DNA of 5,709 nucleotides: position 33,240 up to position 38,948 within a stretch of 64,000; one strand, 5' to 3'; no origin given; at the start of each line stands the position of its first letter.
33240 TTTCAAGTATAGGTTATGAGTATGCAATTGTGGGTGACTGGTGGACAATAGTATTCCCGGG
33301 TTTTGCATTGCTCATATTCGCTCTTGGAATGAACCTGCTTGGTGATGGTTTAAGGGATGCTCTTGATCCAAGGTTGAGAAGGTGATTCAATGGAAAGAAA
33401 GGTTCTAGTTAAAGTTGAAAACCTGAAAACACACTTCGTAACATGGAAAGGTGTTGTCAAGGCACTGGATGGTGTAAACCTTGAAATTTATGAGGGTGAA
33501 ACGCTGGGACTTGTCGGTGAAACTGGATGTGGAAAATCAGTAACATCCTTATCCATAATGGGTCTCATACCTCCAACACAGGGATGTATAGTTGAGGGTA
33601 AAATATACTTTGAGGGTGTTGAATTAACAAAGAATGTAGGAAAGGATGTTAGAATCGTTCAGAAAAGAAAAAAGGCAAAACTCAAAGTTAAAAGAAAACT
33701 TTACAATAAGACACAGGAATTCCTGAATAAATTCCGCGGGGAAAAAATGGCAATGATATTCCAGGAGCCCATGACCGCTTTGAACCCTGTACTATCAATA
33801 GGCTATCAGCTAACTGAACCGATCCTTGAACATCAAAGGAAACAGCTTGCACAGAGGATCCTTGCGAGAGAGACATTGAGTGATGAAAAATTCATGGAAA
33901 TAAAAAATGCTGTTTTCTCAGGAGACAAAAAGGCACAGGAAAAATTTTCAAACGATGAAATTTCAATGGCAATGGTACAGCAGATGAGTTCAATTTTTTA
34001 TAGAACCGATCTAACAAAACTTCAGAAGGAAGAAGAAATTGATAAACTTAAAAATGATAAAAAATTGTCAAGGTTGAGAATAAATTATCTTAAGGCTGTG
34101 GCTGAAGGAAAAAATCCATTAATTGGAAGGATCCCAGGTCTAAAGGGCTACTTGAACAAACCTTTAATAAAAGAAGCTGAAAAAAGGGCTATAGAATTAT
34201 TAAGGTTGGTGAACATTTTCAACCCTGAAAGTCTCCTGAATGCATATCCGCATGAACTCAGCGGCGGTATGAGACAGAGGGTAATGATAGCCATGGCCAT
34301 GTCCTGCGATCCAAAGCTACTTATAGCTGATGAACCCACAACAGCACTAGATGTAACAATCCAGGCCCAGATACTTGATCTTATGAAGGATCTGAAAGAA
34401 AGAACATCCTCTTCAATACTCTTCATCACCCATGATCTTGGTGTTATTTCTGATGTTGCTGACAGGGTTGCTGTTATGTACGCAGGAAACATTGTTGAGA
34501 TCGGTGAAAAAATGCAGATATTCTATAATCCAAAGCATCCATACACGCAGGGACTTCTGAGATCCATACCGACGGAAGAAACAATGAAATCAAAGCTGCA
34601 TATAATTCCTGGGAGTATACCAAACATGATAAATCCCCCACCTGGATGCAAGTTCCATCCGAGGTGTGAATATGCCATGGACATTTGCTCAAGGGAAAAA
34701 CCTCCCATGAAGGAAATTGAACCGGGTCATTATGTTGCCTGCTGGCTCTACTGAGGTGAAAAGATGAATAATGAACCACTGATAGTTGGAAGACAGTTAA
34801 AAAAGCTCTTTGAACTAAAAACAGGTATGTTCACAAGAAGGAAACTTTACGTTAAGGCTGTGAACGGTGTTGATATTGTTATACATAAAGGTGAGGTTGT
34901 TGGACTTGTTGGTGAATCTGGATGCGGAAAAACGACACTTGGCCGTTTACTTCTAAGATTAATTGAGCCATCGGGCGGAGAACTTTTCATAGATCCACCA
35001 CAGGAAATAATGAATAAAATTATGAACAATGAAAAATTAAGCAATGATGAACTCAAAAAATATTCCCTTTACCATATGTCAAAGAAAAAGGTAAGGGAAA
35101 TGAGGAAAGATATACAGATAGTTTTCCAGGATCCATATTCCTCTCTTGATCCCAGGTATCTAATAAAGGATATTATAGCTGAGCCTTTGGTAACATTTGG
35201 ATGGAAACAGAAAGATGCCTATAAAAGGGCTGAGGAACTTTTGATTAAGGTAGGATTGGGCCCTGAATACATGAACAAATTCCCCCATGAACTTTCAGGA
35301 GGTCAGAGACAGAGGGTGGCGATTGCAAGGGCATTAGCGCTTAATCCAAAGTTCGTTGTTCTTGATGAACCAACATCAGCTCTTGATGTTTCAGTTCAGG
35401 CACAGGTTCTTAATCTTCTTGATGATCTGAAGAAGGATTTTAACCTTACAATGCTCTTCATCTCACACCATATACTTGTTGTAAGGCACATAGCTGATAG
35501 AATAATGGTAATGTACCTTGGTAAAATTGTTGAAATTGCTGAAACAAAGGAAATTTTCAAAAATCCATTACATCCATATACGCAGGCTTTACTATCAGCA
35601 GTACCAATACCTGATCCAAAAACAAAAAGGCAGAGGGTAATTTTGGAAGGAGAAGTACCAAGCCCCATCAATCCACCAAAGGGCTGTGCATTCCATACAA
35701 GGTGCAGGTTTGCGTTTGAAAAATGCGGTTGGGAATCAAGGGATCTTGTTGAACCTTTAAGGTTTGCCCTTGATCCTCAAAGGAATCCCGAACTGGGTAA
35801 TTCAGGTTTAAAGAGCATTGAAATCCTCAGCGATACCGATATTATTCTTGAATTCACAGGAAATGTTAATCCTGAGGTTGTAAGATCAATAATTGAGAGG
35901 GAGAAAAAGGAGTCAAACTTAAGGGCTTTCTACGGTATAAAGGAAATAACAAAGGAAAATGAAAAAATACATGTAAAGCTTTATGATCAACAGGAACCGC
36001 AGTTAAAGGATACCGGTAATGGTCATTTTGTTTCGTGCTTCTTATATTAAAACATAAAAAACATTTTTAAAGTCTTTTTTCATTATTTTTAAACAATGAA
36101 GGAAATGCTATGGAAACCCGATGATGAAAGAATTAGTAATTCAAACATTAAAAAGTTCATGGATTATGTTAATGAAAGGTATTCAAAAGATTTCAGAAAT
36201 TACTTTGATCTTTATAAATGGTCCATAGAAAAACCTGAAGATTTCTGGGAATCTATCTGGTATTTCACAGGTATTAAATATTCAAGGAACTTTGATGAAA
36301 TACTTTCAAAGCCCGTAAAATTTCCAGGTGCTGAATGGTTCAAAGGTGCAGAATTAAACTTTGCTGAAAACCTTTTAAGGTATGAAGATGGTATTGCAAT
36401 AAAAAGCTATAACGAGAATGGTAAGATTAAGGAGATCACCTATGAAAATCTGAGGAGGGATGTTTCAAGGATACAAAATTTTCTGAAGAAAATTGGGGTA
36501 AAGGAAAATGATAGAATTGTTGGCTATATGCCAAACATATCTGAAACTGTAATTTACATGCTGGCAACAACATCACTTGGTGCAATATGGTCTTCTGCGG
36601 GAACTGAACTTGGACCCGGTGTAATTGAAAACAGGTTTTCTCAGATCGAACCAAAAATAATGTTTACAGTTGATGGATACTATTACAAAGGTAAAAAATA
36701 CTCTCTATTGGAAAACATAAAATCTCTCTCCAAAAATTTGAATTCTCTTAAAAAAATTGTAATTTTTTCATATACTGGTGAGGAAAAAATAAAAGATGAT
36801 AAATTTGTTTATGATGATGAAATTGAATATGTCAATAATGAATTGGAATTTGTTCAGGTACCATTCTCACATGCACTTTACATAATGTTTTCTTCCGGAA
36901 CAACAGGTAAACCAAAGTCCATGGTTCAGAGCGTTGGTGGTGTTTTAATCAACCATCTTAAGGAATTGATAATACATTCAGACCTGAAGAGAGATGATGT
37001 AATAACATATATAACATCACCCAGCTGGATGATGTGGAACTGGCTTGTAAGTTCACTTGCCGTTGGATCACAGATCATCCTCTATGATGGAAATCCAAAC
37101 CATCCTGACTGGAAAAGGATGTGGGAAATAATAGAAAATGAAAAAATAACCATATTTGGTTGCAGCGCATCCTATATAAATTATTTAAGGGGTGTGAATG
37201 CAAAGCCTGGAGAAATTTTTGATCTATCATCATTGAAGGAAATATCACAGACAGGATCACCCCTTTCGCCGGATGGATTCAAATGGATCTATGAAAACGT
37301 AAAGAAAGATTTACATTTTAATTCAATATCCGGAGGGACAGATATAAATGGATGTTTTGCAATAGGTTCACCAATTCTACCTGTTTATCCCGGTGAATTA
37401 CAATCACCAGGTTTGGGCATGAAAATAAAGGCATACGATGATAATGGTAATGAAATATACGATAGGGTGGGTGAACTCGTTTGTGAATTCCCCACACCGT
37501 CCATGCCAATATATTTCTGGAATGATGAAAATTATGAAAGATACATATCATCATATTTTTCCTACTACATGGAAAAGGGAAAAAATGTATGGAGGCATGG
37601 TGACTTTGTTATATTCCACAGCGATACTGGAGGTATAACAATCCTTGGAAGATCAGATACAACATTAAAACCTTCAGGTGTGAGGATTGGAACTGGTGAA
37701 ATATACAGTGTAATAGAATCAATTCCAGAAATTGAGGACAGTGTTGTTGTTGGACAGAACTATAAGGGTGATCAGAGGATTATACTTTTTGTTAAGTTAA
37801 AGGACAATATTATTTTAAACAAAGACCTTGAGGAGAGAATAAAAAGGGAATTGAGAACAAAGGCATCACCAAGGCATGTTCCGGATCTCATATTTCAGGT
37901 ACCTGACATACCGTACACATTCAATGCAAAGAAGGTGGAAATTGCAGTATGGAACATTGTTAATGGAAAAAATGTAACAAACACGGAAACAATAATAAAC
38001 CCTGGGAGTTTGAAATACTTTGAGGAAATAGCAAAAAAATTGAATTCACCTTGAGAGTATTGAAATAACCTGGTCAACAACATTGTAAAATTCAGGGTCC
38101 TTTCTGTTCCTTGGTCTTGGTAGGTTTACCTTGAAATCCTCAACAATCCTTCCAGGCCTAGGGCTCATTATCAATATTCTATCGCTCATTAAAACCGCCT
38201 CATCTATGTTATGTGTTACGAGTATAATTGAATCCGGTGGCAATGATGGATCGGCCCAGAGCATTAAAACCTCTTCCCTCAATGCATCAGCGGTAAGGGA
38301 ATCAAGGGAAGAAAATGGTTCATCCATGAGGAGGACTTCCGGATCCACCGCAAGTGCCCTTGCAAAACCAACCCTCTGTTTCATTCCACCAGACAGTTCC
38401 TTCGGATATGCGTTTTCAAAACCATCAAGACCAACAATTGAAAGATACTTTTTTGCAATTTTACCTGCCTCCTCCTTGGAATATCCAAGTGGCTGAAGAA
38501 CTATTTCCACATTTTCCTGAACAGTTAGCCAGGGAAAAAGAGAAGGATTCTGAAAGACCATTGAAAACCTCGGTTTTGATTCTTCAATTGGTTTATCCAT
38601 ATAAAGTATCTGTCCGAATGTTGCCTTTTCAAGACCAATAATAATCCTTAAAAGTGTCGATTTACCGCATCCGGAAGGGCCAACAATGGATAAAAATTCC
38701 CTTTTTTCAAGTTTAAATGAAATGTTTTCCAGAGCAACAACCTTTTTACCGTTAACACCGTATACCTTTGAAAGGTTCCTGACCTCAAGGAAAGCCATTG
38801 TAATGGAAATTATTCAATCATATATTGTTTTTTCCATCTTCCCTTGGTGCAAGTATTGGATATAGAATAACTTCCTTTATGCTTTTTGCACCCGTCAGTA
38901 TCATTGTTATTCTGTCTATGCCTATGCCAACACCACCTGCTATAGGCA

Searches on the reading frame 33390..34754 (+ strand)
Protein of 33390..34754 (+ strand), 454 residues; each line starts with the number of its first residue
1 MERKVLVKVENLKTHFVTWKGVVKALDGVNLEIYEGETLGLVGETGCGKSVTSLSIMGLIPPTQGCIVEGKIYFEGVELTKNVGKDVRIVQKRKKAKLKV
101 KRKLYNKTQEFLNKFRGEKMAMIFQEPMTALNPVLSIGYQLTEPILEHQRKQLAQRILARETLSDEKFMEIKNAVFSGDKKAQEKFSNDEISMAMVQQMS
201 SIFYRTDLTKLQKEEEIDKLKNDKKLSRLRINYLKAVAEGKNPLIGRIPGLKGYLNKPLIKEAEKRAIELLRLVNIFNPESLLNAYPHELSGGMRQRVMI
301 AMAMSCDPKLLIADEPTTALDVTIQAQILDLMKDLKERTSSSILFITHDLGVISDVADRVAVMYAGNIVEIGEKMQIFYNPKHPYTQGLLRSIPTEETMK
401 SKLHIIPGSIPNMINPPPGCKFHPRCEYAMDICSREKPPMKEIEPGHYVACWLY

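Call 70: search_protein_families(library=pfam, proteins=[window:33390-34754:+], max_evalue=1e-8)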
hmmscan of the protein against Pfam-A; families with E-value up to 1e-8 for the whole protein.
window:33390-34754:+ (454 aa): 2 families
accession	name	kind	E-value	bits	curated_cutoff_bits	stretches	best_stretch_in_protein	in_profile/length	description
PF00005.33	ABC_tran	-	4.9e-26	92.4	25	1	26-318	1-137/137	ABC transporter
PF08352.17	oligo_HPY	-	3.3e-21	75.9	27.1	1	369-433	1-65/65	Oligopeptide/dipeptide transporter, C-terminal region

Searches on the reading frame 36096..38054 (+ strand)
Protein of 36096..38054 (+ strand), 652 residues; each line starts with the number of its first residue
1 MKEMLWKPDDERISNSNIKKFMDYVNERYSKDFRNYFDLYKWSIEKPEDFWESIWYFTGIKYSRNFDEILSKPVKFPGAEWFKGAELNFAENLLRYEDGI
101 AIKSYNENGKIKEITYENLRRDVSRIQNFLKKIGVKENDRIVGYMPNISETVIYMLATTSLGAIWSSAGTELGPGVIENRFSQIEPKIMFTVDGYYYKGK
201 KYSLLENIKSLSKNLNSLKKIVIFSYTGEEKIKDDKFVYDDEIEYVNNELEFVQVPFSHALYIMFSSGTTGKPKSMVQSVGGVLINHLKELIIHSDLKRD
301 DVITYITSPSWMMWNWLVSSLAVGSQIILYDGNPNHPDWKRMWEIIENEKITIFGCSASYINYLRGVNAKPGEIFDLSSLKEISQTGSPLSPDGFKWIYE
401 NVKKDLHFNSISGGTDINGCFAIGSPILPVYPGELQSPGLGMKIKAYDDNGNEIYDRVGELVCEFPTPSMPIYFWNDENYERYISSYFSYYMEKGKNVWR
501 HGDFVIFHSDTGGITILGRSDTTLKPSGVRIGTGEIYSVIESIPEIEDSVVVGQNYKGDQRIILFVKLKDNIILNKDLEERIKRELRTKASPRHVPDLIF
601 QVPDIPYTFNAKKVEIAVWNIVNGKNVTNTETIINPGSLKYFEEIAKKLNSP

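Call 49: search_protein_families(library=pfam, proteins=[window:36096-38054:+], max_evalue=0.00001)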
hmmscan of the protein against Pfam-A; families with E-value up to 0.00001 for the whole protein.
window:36096-38054:+ (652 aa): 3 families
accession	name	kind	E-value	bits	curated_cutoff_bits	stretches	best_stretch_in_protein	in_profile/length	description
PF00501.34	AMP-binding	-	6.8e-40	137.5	29.9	1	91-463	3-374/384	AMP-binding enzyme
PF16177.11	ACAS_N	-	2.4e-11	43.7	27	1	36-92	1-54/55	Acetyl-coenzyme A synthetase N-terminus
PF13193.12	AMP-binding_C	-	4.5e-06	27.9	24.5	1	536-612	2-76/76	AMP-binding enzyme C-terminal domain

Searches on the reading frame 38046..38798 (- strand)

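Call 49: search_protein_families(library=pfam, proteins=[window:38046-38798:-], max_evalue=0.00001)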
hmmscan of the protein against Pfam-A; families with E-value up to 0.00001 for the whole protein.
window:38046-38798:- (250 aa): 2 families
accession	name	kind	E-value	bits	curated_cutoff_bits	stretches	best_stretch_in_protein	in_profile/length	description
PF00005.33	ABC_tran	-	8.6e-35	120.8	25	1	23-162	1-136/137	ABC transporter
PF13304.12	AAA_21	-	5.7e-07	30.3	27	0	131-197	234-299/304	AAA domain, putative AbiEii toxin, Type IV TA system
